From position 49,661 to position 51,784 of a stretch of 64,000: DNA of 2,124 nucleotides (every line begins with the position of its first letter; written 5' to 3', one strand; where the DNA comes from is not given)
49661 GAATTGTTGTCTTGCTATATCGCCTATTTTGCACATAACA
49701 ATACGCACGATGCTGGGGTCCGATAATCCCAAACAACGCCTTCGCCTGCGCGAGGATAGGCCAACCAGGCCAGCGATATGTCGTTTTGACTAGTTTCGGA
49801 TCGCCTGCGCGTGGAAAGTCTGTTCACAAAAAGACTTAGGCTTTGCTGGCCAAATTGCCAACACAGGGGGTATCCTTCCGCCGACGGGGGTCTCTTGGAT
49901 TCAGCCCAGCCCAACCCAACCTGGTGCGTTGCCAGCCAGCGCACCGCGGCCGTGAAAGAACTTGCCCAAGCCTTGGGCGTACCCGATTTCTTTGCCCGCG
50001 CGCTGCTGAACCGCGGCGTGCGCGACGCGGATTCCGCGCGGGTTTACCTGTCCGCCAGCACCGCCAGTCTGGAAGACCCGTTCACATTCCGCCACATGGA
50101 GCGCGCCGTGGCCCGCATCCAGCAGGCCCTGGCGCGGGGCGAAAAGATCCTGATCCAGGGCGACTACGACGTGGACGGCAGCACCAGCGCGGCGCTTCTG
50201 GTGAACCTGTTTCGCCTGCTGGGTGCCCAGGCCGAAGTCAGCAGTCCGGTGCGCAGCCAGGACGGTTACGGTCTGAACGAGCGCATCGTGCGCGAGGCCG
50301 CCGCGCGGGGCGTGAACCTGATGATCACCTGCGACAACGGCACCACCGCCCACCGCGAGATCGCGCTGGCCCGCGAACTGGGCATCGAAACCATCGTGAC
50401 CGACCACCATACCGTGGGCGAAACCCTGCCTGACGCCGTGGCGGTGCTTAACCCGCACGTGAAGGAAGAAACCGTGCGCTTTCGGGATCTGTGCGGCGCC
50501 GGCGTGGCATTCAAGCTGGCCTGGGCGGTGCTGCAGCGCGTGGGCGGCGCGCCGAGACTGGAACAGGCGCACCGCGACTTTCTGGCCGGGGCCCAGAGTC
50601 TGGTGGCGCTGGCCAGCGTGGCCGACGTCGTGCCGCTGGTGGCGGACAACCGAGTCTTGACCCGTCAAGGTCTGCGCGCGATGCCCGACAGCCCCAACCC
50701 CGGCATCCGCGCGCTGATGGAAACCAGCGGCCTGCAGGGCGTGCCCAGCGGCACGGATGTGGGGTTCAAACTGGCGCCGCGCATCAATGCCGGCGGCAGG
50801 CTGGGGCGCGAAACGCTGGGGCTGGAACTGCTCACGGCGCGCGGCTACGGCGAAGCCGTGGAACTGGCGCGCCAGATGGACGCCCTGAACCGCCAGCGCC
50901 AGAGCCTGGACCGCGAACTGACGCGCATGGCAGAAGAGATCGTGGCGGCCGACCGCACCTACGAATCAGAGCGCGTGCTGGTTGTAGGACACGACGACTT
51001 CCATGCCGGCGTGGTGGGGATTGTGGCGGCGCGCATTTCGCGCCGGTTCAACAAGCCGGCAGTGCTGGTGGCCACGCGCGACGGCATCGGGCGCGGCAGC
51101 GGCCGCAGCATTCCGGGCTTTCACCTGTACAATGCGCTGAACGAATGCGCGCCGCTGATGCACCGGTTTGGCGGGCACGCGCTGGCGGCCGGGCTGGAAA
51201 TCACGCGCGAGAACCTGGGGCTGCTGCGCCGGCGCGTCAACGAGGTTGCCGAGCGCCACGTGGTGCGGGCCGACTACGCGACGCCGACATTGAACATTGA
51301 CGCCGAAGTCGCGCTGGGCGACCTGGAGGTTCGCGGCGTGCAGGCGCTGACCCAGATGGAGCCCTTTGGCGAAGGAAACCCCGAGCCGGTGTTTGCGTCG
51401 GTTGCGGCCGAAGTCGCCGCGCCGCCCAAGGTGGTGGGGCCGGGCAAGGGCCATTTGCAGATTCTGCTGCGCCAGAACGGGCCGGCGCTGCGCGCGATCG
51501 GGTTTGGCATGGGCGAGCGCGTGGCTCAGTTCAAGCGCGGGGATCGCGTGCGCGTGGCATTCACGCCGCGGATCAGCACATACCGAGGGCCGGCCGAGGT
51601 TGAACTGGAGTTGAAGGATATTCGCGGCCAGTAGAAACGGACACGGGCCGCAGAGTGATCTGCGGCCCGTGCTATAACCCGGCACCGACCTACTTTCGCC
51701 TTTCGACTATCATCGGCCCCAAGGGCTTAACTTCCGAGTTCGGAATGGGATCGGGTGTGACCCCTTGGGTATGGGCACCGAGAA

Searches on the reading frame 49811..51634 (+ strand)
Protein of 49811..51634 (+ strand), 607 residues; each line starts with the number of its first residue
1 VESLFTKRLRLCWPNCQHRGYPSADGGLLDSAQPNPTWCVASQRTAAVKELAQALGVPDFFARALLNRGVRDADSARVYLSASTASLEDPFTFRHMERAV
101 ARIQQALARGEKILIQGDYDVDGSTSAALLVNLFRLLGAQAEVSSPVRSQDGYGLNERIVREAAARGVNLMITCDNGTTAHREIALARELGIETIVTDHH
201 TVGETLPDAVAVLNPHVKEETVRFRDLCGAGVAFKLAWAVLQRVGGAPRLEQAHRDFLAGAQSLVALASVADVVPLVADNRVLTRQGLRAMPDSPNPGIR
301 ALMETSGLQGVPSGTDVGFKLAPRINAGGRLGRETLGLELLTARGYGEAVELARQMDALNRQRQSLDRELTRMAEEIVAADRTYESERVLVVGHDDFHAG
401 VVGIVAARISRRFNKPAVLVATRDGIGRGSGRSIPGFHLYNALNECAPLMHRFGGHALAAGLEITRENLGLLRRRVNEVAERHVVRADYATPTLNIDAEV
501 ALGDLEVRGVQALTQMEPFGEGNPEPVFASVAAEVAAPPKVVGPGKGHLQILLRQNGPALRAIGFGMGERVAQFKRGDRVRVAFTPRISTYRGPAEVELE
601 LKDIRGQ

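Call 72: search_protein_families(library=pfam, proteins=[window:49811-51634:+], max_evalue=0.00001)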
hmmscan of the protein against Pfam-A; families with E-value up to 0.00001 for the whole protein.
window:49811-51634:+ (607 aa): 3 families
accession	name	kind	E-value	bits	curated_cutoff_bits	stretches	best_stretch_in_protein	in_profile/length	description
PF17768.7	RecJ_OB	-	2.8e-25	88.9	27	1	496-603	1-107/107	RecJ OB domain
PF01368.27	DHH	-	2.9e-20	73.2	28.1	1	112-241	1-104/125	DHH family, N-terminal domain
PF02272.25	DHHA1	-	8.6e-14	52.3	25.9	1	388-480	3-100/102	DHHA1 domain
